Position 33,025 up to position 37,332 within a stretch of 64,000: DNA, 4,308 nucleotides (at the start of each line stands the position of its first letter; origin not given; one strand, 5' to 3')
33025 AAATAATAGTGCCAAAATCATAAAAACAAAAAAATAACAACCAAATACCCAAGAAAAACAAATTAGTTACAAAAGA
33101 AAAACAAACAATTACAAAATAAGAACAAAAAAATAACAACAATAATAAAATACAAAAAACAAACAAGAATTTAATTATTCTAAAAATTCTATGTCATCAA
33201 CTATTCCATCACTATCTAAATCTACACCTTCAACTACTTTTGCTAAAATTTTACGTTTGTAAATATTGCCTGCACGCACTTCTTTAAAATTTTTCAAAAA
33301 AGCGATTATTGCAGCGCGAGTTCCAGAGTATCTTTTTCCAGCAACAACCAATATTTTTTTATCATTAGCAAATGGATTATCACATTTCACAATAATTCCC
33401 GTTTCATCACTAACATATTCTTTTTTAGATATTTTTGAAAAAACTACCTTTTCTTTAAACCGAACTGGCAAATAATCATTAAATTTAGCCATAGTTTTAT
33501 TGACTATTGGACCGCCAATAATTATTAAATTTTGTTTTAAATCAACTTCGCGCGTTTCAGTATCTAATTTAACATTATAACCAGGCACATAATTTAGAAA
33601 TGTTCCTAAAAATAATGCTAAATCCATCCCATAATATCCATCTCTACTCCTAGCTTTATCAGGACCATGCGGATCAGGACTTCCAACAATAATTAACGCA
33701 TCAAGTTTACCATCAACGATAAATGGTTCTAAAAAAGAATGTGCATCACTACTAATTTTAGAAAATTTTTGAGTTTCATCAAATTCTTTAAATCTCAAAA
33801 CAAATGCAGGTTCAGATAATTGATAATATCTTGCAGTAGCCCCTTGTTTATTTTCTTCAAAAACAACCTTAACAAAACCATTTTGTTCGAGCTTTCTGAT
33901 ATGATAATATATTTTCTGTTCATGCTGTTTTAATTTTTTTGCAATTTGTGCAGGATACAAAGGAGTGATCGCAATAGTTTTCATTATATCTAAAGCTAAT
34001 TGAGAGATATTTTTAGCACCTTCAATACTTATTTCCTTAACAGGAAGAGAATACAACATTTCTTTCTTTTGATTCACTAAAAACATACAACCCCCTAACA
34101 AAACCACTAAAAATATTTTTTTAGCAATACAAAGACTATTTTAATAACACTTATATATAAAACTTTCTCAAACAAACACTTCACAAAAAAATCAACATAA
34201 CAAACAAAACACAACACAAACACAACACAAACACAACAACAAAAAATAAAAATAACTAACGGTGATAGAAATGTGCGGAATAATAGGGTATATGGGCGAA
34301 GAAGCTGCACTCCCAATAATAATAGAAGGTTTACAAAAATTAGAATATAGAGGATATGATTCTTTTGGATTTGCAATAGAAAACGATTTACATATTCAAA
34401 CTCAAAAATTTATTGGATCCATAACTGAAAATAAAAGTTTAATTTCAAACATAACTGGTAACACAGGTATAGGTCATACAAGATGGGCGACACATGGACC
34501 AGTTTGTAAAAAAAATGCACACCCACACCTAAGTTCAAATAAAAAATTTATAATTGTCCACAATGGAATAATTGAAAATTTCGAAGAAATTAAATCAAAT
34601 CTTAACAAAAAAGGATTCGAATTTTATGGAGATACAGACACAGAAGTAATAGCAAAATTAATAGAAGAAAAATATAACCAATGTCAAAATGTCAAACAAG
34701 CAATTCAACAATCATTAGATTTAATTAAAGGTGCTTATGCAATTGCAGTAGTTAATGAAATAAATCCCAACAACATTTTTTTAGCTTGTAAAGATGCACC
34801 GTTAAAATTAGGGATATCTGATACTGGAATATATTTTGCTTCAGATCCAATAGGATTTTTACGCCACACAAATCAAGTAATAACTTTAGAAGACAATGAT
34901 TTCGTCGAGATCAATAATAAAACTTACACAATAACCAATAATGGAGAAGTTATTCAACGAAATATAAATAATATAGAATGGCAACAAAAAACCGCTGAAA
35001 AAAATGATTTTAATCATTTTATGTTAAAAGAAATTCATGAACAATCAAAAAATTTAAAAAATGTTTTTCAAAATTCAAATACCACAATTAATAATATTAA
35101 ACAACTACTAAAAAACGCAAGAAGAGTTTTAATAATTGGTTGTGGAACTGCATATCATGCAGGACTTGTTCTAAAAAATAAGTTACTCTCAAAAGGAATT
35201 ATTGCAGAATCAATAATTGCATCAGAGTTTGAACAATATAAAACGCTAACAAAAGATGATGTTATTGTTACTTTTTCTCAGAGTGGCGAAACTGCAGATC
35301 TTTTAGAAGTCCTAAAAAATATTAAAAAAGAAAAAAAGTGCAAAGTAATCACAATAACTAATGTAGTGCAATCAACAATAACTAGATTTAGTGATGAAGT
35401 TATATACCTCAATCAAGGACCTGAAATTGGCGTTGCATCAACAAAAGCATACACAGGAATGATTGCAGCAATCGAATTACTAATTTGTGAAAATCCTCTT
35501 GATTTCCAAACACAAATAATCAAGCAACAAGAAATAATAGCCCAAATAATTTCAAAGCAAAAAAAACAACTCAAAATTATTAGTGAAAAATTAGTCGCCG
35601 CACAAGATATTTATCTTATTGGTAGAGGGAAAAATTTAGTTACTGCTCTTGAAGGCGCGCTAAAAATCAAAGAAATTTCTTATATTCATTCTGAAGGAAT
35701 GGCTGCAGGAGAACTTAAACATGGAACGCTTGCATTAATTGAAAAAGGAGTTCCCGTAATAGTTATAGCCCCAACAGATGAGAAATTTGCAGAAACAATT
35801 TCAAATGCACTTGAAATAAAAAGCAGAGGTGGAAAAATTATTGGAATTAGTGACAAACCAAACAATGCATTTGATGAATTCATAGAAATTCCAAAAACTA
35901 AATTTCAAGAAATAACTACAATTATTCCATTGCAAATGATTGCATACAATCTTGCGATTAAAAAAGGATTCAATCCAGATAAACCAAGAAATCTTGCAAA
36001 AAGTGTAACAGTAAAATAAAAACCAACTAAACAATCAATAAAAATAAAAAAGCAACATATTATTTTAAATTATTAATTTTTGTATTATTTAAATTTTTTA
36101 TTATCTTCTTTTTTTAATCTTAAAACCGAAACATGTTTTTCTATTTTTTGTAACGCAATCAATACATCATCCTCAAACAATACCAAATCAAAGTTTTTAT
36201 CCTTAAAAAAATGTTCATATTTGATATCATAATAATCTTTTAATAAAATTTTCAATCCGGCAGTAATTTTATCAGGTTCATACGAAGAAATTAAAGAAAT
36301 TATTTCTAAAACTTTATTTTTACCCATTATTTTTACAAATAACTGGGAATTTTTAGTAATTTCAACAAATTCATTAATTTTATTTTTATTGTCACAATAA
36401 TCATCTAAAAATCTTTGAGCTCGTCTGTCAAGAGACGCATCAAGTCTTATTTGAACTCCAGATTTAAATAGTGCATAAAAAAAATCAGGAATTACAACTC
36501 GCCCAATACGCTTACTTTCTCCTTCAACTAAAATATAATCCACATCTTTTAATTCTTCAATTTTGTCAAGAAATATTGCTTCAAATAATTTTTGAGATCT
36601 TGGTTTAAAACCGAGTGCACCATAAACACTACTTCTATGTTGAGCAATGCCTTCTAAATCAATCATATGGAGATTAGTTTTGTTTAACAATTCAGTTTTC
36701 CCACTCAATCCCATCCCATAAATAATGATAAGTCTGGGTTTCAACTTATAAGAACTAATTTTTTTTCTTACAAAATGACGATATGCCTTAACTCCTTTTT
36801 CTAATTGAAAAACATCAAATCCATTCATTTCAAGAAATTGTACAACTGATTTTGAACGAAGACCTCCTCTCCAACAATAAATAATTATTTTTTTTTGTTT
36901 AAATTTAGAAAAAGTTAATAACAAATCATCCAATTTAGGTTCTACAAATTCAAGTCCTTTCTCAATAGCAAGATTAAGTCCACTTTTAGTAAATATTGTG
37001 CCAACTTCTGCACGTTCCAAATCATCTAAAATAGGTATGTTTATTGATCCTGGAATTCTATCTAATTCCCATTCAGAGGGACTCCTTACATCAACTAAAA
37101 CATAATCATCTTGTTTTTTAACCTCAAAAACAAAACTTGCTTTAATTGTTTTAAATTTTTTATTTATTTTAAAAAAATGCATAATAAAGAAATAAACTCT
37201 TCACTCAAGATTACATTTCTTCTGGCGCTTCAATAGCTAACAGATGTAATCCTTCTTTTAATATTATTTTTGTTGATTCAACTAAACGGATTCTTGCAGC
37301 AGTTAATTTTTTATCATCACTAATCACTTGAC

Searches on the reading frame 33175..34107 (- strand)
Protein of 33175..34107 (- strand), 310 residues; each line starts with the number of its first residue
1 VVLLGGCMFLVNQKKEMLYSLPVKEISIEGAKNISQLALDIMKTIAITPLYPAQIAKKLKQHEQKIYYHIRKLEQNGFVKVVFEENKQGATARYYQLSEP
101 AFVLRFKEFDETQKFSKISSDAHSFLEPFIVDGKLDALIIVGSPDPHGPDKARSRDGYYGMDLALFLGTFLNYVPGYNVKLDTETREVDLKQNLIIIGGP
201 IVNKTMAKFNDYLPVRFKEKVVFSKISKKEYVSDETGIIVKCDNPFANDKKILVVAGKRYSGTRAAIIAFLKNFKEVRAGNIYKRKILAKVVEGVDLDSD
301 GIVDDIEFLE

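Call 41: search_protein_families(library=pfam, proteins=[window:33175-34107:-], max_evalue=0.001)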
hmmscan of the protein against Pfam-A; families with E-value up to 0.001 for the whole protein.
window:33175-34107:- (310 aa): 3 families
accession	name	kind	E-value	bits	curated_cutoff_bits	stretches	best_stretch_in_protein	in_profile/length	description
PF05124.17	S_layer_C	-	5e-11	43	23.9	1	179-273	97-176/177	S-layer like family, outer domain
PF12840.13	HTH_20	-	7.8e-08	32.6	27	1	39-82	7-51/51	Helix-turn-helix domain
PF01022.26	HTH_5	-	0.00012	22.4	22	1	39-80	5-46/47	Bacterial regulatory protein, arsR family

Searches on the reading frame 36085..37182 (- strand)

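Call 44: search_protein_families(library=pfam, proteins=[window:36085-37182:-], max_evalue=0.001)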
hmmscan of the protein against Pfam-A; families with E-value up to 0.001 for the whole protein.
window:36085-37182:- (365 aa): 1 family
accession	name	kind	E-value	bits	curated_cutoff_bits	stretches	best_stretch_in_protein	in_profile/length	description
PF00581.25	Rhodanese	-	4.7e-13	49.9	22.2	1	24-135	11-100/102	Rhodanese-like domain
